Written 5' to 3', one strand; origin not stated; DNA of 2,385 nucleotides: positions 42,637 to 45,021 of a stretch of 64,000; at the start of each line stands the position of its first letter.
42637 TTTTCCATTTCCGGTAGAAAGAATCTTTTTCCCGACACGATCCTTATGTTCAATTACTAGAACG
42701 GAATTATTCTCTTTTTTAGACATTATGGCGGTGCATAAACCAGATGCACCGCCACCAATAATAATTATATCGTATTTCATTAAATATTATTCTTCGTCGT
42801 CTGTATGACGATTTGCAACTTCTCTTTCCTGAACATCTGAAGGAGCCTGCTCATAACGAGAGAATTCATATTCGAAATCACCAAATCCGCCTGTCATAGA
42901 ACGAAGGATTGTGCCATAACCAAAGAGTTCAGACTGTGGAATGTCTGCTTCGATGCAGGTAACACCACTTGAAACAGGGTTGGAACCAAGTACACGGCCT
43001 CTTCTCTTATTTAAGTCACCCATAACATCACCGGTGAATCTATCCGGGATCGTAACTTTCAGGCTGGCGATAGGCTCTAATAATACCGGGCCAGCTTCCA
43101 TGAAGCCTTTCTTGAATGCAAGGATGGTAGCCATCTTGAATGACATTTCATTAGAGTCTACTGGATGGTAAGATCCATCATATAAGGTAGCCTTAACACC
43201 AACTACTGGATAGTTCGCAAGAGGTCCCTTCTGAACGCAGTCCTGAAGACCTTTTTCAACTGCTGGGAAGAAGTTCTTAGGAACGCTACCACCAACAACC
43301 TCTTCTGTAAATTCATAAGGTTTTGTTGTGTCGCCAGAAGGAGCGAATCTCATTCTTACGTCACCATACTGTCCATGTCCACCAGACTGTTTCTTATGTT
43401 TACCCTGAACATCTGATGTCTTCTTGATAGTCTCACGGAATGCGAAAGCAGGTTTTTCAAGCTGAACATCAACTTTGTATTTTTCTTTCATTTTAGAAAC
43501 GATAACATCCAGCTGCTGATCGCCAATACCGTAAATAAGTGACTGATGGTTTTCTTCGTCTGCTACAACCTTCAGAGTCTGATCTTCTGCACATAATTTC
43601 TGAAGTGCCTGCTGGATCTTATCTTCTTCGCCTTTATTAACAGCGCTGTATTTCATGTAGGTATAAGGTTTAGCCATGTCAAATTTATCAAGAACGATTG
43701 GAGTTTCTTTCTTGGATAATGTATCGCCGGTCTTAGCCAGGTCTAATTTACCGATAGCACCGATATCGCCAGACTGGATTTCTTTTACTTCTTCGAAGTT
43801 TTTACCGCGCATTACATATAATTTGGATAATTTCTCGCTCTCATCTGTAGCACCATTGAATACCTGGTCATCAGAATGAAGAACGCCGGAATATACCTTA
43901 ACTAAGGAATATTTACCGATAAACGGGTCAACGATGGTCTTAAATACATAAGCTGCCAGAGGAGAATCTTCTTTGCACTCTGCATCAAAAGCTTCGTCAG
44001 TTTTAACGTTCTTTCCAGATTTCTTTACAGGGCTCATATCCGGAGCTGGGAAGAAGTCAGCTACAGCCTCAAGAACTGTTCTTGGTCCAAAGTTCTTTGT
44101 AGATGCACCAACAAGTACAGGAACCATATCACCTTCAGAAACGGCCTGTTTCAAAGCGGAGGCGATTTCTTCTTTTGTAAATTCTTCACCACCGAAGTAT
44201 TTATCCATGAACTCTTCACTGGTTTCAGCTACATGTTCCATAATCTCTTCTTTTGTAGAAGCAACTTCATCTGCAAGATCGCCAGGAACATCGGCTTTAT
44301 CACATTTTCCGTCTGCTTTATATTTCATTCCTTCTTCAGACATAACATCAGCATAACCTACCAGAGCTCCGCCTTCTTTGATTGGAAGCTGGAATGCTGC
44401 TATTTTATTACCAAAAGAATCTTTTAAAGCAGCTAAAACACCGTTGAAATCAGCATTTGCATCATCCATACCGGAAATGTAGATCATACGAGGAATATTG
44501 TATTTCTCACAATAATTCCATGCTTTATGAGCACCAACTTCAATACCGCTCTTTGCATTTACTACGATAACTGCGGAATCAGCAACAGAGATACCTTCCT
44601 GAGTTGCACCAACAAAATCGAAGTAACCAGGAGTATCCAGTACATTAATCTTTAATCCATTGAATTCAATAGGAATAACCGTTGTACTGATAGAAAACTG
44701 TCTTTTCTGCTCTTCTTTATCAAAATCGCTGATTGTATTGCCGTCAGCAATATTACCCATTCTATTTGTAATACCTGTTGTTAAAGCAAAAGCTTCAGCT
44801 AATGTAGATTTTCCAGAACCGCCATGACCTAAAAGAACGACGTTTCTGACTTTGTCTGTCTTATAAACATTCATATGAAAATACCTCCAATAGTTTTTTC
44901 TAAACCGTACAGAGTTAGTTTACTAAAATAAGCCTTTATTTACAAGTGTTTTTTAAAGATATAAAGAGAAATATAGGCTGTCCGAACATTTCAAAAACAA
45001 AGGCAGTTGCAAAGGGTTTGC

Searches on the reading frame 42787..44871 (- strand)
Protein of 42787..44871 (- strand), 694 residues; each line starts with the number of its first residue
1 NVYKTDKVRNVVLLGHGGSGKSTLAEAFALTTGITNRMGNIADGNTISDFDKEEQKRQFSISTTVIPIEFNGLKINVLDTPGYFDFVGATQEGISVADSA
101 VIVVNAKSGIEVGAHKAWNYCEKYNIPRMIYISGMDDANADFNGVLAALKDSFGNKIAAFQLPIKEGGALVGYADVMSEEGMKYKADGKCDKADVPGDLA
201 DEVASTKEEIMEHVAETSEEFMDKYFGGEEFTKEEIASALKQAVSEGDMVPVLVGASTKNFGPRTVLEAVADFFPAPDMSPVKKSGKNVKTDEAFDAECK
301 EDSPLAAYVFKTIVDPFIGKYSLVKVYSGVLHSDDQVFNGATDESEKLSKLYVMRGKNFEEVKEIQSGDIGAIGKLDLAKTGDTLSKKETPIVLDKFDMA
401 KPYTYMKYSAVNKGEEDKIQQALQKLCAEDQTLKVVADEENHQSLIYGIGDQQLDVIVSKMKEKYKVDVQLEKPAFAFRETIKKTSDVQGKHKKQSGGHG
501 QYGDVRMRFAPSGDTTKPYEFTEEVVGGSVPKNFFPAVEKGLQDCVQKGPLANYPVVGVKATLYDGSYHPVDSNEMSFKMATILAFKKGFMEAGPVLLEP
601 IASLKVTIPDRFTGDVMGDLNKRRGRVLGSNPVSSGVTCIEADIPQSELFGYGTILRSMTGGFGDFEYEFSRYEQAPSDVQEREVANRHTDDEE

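Call 19: search_protein_families(library=pfam, proteins=[window:42787-44871:-], max_evalue=0.00001)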
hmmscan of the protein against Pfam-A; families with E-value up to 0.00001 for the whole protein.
window:42787-44871:- (694 aa): 7 families
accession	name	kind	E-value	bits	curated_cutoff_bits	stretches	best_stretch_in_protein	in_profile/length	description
PF03764.24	EFG_IV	-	3.2e-39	133.9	24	1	477-593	4-120/121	Elongation factor G, domain IV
PF00009.33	GTP_EFTU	-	2.4e-35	122.3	26.5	1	7-275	2-187/188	Elongation factor Tu GTP binding domain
PF00679.30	EFG_C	-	4.1e-27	94.5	27.9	1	596-683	1-88/89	Elongation factor G C-terminus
PF14492.12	EFG_III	-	1.7e-19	70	27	1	401-472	3-74/75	Elongation Factor G, domain III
PF22042.2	EF-G_D2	-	1.1e-17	64.3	27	1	305-387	2-83/84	Elongation factor G domain 2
PF03144.31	GTP_EFTU_D2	-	1.7e-10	41.6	30.3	1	319-385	1-72/73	Elongation factor Tu domain 2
PF16658.11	RF3_C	-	2e-06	28.1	40.1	1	402-490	9-97/132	Class II release factor RF3, C-terminal domain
